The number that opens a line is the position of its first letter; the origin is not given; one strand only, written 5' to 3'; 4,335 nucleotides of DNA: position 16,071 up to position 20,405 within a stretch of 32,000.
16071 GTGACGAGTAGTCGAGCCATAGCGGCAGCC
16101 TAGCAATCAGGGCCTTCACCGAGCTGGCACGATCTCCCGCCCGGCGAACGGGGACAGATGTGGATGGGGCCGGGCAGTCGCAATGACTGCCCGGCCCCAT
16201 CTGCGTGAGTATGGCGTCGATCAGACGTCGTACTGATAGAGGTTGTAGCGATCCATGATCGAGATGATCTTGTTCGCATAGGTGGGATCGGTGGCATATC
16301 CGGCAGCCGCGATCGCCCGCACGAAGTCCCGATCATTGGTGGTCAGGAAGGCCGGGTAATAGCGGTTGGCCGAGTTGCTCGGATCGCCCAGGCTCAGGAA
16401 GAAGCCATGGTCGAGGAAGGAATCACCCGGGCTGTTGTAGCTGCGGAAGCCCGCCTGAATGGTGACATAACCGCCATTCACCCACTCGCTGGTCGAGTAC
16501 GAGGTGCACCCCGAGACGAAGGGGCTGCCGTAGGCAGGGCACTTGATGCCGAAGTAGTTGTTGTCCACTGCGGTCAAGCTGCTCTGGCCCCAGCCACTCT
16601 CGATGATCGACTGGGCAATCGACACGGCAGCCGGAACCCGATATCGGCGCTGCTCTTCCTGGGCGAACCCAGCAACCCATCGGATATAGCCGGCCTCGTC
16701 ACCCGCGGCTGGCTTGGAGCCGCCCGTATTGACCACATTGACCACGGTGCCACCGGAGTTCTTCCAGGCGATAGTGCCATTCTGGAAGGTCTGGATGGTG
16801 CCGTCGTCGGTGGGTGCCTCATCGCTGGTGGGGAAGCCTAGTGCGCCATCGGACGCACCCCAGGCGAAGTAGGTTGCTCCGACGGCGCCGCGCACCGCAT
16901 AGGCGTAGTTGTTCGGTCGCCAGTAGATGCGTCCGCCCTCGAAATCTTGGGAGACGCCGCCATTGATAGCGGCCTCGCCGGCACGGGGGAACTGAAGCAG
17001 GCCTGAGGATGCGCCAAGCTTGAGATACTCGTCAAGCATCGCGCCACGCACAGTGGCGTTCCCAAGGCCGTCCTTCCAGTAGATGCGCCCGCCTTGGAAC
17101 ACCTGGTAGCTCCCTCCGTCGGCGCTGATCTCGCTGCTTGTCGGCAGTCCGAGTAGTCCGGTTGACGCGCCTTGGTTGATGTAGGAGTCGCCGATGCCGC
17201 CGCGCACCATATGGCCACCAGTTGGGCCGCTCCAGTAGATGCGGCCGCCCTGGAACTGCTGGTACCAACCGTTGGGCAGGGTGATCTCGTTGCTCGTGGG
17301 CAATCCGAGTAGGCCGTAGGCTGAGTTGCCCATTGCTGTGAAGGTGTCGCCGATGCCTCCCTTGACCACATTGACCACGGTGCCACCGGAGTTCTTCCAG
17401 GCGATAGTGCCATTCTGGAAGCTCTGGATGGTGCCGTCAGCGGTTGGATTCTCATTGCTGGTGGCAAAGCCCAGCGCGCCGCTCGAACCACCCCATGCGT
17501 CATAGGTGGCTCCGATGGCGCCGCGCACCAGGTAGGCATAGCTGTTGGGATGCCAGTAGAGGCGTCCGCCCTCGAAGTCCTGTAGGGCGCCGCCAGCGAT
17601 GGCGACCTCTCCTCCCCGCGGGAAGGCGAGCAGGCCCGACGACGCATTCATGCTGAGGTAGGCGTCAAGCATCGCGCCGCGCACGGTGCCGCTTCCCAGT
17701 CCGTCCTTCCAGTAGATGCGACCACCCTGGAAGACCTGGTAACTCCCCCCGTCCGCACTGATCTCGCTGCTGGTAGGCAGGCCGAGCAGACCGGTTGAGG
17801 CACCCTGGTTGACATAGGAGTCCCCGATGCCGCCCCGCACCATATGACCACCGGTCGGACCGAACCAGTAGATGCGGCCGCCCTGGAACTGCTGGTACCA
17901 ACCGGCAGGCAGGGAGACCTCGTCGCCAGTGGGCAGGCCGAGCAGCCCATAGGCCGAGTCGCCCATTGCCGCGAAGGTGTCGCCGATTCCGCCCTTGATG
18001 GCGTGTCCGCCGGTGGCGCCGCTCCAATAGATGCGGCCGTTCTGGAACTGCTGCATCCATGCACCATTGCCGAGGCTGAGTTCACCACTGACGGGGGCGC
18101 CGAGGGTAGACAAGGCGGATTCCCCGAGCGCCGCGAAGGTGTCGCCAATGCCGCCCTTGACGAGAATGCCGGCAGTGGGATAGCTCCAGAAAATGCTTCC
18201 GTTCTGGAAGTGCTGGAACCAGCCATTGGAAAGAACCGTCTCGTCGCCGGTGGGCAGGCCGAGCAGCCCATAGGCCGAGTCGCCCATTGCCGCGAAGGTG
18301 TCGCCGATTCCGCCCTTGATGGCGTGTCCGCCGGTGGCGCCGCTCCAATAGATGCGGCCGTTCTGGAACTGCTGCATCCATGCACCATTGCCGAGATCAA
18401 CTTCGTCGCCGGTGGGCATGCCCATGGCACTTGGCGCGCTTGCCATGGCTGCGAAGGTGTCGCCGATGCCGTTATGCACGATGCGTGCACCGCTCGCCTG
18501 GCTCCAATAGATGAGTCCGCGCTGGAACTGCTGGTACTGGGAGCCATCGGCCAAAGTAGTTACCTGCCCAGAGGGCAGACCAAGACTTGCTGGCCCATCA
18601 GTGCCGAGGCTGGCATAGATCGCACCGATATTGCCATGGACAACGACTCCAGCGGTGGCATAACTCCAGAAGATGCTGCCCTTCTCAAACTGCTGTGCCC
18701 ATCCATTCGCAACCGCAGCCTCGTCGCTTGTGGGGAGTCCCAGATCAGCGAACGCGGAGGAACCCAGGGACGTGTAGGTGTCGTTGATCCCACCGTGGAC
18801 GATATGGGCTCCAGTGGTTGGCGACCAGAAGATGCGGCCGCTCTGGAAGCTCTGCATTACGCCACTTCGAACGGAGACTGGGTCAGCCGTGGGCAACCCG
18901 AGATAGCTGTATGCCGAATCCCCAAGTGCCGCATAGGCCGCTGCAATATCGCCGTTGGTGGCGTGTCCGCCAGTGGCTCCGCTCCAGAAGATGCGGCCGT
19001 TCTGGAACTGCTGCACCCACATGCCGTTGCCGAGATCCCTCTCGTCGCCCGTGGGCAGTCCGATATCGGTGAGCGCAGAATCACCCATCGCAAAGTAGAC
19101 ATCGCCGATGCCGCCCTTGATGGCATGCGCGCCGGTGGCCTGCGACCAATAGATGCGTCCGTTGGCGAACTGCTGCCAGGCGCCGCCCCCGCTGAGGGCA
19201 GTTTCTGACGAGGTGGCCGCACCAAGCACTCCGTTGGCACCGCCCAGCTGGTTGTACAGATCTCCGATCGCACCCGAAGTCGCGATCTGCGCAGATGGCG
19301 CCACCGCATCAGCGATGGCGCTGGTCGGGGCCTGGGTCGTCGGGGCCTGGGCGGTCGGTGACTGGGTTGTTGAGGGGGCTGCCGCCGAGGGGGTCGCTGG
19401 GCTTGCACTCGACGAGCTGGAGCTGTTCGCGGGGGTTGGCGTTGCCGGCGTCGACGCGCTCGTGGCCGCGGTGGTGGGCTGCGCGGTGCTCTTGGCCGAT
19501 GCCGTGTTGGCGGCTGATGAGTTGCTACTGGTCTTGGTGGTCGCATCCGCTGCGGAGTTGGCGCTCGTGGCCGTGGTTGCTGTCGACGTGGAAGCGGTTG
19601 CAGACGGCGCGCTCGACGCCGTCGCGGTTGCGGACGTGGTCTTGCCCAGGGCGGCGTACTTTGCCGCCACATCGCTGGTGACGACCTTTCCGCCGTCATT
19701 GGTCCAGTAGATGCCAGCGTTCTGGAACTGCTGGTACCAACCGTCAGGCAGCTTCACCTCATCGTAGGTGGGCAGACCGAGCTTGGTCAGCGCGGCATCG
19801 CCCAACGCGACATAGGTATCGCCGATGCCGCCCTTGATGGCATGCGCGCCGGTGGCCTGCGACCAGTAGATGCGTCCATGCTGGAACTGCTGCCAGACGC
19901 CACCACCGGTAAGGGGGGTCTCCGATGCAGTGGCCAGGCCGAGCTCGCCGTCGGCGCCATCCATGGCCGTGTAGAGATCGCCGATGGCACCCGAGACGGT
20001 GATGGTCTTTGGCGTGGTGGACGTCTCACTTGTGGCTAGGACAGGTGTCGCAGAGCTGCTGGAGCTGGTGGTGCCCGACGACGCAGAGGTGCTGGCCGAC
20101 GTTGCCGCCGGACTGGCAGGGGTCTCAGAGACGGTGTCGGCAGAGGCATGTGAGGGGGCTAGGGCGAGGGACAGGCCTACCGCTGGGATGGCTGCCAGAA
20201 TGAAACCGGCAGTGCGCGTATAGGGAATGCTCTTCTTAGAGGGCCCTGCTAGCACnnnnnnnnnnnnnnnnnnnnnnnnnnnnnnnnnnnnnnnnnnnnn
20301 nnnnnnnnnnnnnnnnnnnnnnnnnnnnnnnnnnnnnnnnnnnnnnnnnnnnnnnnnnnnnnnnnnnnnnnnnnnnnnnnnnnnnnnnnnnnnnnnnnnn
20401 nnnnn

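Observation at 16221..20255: Giant secreted murein hydrolase with about 18 LGFP repeats, back-to-back with the galactofuranan genes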

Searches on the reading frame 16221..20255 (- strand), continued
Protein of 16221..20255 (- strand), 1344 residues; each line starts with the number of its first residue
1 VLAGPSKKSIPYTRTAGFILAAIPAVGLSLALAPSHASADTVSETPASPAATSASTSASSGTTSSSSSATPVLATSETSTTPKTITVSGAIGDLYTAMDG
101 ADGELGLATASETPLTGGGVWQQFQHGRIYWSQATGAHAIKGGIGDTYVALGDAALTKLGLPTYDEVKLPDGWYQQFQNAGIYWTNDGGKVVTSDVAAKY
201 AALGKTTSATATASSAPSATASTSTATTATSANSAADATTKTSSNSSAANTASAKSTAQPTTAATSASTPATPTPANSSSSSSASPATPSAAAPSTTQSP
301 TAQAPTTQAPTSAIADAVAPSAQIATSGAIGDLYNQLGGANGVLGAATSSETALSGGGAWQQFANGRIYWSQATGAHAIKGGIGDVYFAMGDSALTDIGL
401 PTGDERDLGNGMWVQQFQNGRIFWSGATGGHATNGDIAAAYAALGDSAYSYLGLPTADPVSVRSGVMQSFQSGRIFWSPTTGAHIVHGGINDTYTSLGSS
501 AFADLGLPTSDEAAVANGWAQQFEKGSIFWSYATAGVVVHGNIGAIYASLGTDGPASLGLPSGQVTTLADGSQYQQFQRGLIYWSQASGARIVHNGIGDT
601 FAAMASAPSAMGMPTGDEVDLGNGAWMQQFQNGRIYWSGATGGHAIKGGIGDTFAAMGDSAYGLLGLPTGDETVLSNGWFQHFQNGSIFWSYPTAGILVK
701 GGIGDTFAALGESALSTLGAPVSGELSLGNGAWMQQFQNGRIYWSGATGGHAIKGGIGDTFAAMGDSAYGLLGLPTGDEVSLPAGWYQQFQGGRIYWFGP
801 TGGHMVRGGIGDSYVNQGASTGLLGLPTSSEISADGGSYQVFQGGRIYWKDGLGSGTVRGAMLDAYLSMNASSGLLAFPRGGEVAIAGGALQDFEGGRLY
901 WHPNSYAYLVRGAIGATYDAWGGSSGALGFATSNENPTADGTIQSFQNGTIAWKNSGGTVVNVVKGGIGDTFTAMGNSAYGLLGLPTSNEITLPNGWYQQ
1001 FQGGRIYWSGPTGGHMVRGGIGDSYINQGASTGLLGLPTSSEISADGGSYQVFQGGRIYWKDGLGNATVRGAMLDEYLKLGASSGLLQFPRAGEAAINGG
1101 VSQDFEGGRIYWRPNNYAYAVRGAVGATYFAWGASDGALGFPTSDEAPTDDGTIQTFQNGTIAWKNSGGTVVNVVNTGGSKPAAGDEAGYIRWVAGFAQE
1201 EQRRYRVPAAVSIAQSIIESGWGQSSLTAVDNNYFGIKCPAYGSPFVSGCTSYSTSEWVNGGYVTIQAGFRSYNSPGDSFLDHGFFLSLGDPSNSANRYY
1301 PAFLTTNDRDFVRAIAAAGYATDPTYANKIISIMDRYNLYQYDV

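Call 73: find_encoding_contigs(protein=P0055, flank=10000, max_places=1)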
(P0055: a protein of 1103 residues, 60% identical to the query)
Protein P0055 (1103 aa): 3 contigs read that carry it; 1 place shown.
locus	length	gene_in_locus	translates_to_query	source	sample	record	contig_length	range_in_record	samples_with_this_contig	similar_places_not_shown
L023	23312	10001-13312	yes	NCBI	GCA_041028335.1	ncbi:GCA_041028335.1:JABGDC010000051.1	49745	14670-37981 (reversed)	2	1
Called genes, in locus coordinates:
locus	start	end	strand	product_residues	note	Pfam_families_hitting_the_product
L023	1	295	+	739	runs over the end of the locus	PF03706:LPG_synthase_TM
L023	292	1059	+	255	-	PF00535:Glycos_transf_2, PF13641:Glyco_tranf_2_3 (weak)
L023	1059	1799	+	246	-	PF00483:NTP_transferase, PF12804:NTP_transf_3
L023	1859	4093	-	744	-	PF01757:Acyl_transf_3, PF19040:SGNH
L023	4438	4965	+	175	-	PF01569:PAP2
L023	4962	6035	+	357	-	PF01040:UbiA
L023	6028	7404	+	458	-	PF01565:FAD_binding_4, PF04030:ALO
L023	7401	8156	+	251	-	PF00106:adh_short, PF08659:KR, PF13561:adh_short_C2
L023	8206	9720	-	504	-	PF03816:LytR_cpsA_psr, PF13399:LytR_C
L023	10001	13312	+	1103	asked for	PF27503:Rv3811_N, PF01510:Amidase_2, PF08310:LGFP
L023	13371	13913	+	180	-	-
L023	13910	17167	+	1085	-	PF08310:LGFP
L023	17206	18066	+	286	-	PF01061:ABC2_membrane, PF12698:ABC2_membrane_3 (weak)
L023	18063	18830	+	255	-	PF00005:ABC_tran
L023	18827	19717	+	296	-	PF00535:Glycos_transf_2, PF13641:Glyco_tranf_2_3 (weak)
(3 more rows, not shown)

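Call 74: find_encoding_contigs(protein=P0099, flank=10000, max_places=1)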
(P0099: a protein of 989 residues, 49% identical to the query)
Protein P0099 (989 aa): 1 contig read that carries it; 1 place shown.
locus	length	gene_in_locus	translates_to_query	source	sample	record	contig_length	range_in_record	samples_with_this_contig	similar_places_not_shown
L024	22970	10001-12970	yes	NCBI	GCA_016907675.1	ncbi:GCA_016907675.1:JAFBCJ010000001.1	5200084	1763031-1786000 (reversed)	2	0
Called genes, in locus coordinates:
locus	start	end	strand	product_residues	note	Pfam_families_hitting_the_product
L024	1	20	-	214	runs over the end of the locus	PF09828:ChrB_C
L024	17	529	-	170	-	PF20229:ChrB_N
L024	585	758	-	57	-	-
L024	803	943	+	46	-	-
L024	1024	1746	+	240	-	PF00657:Lipase_GDSL, PF13472:Lipase_GDSL_2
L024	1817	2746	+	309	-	-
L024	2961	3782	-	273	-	PF06267:DUF1028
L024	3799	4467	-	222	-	PF01144:CoA_trans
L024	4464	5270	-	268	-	PF01144:CoA_trans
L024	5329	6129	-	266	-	PF00501:AMP-binding (weak)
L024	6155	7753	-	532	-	PF03816:LytR_cpsA_psr, PF13399:LytR_C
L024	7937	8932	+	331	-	PF01073:3Beta_HSD, PF01370:Epimerase, PF02719:Polysacc_synt_2, PF04321:RmlD_sub_bind, PF07993:NAD_binding_4, PF13460:NAD_binding_10, PF16363:GDP_Man_Dehyd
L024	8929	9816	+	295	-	PF01370:Epimerase, PF04321:RmlD_sub_bind, PF16363:GDP_Man_Dehyd (faint), PF13460:NAD_binding_10 (weak)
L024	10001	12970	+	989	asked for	PF27503:Rv3811_N, PF01510:Amidase_2, PF08310:LGFP, PF19855:DUF6330 (faint), PF08310:LGFP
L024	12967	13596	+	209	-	-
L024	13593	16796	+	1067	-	PF08310:LGFP, PF19855:DUF6330 (faint), PF08310:LGFP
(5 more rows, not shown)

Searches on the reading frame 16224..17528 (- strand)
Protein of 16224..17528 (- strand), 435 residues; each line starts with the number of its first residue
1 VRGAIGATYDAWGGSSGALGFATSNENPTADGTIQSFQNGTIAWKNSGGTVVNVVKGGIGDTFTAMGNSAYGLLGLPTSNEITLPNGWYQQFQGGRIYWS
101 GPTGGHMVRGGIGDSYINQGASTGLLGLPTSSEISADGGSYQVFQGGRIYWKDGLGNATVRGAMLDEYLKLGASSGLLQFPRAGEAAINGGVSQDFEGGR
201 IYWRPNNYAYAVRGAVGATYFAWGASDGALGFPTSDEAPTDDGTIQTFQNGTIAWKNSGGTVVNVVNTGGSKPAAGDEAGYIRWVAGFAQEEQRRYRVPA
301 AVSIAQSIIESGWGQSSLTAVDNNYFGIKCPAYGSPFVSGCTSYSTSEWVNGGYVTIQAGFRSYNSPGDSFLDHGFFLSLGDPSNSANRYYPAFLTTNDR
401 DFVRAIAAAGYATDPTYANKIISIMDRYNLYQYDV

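Call 58: predict_structure(alignment_id=A2)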
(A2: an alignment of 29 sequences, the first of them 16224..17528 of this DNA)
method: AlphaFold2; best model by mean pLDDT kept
length: 435 residues; sequences in the alignment: 29
mean_pLDDT: 82.6   pTM: 0.59
mean pLDDT of the five models: 82.6, 76.4, 73.9, 63.3, 43.1
residues with pLDDT >= 90: 136; 70-90: 234; 50-70: 50; < 50: 15
segments of 3 or more residues with pLDDT < 50: 267-270, 382-388, 410-413
pLDDT, mean of each block of 10 residues (from residue 1): 79 85 84 84 71 83 78 83 90 92 91 94 93 92 96 94 95 94 89 95 87 89 76 89 87 79 56 75 84 78 90 87 88 77 82 84 85 81 47 57 58 65 87 75
secondary structure, 60 per line:
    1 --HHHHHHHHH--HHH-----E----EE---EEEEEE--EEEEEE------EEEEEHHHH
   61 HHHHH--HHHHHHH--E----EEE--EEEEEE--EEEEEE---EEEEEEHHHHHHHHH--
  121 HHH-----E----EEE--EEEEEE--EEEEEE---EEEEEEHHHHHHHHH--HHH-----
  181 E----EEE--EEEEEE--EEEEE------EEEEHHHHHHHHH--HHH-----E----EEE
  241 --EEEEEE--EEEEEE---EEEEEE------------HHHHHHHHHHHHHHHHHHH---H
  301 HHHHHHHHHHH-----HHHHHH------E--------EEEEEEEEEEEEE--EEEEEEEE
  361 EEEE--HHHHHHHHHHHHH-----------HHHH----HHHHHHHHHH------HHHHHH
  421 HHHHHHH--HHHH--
elements in order: H3-11 E32-37 E40-45 E52-56 H57-65 H68-74 E82-84 E87-92 E95-100 E104-109 H110-118 E134-136 E139-144 E147-152 E156-161 H162-170 E186-188 E191-196 E199-203 E210-213 H214-222 E238-240 E243-248 E251-256 E260-265 H278-296 H300-311 H317-322 E338-350 E353-364 H367-379 H391-394 H399-408 H415-427 H430-433

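Call 61: fold_search(model_id=the predicted structure, library=pdb)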
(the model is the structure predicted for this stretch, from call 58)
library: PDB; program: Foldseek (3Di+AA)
matches with E <= 10: 590; with E <= 0.001: 14
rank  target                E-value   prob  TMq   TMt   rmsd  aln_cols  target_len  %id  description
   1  6sx4_BBB              7.2e-20  1.00  0.51  0.38   3.6       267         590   33  Structure of C. glutamicum mycoloyltransferase A (released 2020-03-04)
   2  6sx4_AAA              1.2e-19  1.00  0.51  0.39   3.5       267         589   33  Structure of C. glutamicum mycoloyltransferase A (released 2020-03-04)
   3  6swz                  4.0e-17  1.00  0.40  0.76   7.0       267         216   28  Structure of the C-terminal domain of C. glutamicum mycoloyltransferase A (released 2020-03-04)
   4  7qfu                  3.6e-10  1.00  0.34  0.85   2.7       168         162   32  Crystal Structure of AtlA catalytic domain from Enterococcus feacalis (released 2022-09-21)
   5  3fi7                  4.5e-10  1.00  0.32  0.74   2.7       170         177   29  Crystal Structure of the autolysin Auto (Lmo1076) from Listeria monocytogenes, catalytic domain (released 2009-04-07)
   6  5dn5_A                4.9e-08  1.00  0.28  0.75   4.6       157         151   27  Structure of a C-terminally truncated glycoside hydrolase domain from Salmonella typhimurium FlgJ (released 2016-02-24)
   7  5t1q_B                1.2e-07  1.00  0.32  0.38   6.5       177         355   29  2.15 Angstrom Crystal Structure of N-acetylmuramoyl-L-alanine Amidase from Staphylococcus aureus. (released 2017-06-07)
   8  5t1q_D                1.3e-07  1.00  0.32  0.39   6.4       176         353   29  2.15 Angstrom Crystal Structure of N-acetylmuramoyl-L-alanine Amidase from Staphylococcus aureus. (released 2017-06-07)
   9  5t1q_C                1.8e-07  1.00  0.32  0.38   6.6       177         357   29  2.15 Angstrom Crystal Structure of N-acetylmuramoyl-L-alanine Amidase from Staphylococcus aureus. (released 2017-06-07)
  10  5dn4                  2.5e-07  1.00  0.28  0.72   2.9       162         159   25  Structure of the glycoside hydrolase domain from Salmonella typhimurium FlgJ (released 2016-02-24)
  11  5t1q_A                3.3e-07  1.00  0.32  0.38  10.7       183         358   28  2.15 Angstrom Crystal Structure of N-acetylmuramoyl-L-alanine Amidase from Staphylococcus aureus. (released 2017-06-07)
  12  3vwo                  1.1e-06  1.00  0.29  0.75   3.5       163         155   28  Crystal structure of peptidoglycan hydrolase mutant from Sphingomonas sp. A1 (released 2013-09-04)
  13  5dn5_C                9.8e-06  1.00  0.26  0.71   4.8       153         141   22  Structure of a C-terminally truncated glycoside hydrolase domain from Salmonella typhimurium FlgJ (released 2016-02-24)
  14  4kt3_A                1.3e-04  1.00  0.23  0.62   5.7       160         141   18  Structure of a type VI secretion system effector-immunity complex from Pseudomonas protegens (released 2013-07-31)
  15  1qhu                  1.4e-03  0.63  0.09  0.10  16.9       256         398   13  MAMMALIAN BLOOD SERUM HAEMOPEXIN DEGLYCOSYLATED AND IN COMPLEX WITH ITS LIGAND HAEM (released 1999-10-06)
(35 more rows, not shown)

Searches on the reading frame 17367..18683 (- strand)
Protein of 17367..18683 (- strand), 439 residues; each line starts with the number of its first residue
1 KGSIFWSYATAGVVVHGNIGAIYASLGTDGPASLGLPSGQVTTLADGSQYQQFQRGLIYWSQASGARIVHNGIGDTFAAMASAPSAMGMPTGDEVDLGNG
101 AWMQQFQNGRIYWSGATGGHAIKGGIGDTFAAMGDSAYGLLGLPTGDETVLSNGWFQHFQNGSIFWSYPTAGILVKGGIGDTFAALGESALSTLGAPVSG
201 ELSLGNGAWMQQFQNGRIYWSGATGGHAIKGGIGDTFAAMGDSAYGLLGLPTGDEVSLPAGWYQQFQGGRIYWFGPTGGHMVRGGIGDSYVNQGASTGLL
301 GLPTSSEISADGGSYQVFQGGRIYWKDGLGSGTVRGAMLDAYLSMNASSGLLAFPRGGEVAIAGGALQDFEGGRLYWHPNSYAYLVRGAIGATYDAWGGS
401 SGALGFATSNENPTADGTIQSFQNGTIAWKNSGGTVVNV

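Call 30: search_dna_similar(query=window:17367-18683:-, collection=phages, mode=protein, max_evalue=0.00001, max_rows=40, rows=spread)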
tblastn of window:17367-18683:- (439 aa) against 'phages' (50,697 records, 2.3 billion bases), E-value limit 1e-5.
Records with a match: 203; places in all: 290; records where one place covers at least 80% of the query: 5.
Best place of each record, by identity: <60% 203.
By first word of the organism name: Gordonia 169; Rhodococcus 20; Mycobacterium 5; Nocardia 5; Tsukamurella 4.
By host as written in the record: Gordonia terrae 3612 106; Gordonia rubripertincta NRRL B-16540 30; Gordonia rubripertincta NRRL B-16540 SEA 11; Rhodococcus erythropolis RIA 643 8; Gordonia terrae CAG3 6; - 5; Rhodococcus equi NRRL B-16538 5; Rhodococcus equi 4; and 18 more.
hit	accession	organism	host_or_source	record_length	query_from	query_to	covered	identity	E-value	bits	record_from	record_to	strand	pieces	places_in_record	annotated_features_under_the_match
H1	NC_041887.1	Rhodococcus phage Weasels2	Rhodococcus erythropolis RIA 643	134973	49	437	89%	34.2%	3e-25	211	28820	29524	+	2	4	endolysin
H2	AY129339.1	Mycobacterium phage Barnyard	-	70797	45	380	77%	35.2%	1e-11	193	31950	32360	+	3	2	39: hypothetical protein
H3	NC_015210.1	Tsukamurella phage TPA2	Tsukamurella paurometabola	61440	106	437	76%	34.5%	3e-9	176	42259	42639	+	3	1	lysA: endolysin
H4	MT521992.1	Rhodococcus phage NiceHouse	Rhodococcus erythropolis NRRL B-1574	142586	91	427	77%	31.5%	1e-16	162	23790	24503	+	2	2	51: lysin A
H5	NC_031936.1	Gordonia phage GAL1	Gordonia alkanivorans strain CON72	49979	105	353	57%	37.1%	5e-11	128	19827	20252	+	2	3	endolysin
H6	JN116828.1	Nocardia phage NBR1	Nocardia brasiliensis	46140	98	325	52%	38.5%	8e-12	139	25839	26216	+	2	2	putative lysin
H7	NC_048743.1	Mycobacterium phage DrLupo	Mycobacterium smegmatis mc2 155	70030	105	323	50%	39.0%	6e-10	128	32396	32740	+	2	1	41: endolysin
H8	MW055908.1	Gordonia phage Lamberg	Gordonia terrae 3612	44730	105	325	50%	36.8%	2e-8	118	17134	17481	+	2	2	18: lysin A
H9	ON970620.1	Gordonia phage LilyPad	Gordonia rubripertincta NRRL B-16540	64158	189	435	56%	32.2%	7e-10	125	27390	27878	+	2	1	31: lysin A, N-acetylmuramoyl-L-alanine amidase domain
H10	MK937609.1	Gordonia phage Sekhmet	Gordonia terrae 3612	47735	210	435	51%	34.1%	3e-9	128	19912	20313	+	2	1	21: lysin A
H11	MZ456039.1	Gordonia phage Samman98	soil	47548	210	435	51%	34.1%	3e-9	128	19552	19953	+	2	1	21: lysin A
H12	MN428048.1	Gordonia phage DobbysSock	Gordonia terrae 3612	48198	210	435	51%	34.1%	3e-9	128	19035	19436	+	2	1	20: lysin A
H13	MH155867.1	Gordonia phage Easley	Gordonia terrae CAG3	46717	210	435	51%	34.1%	4e-9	128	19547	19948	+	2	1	21: lysin A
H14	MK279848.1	Gordonia phage Dorito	Gordonia rubripertincta NRRL B-16540 SEA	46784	210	435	51%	33.3%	2e-8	123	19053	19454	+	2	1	20: lysin A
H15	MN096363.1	Gordonia phage Gibbles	Gordonia terrae CAG3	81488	206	385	41%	30.5%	7e-6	55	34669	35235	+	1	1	28: lysin A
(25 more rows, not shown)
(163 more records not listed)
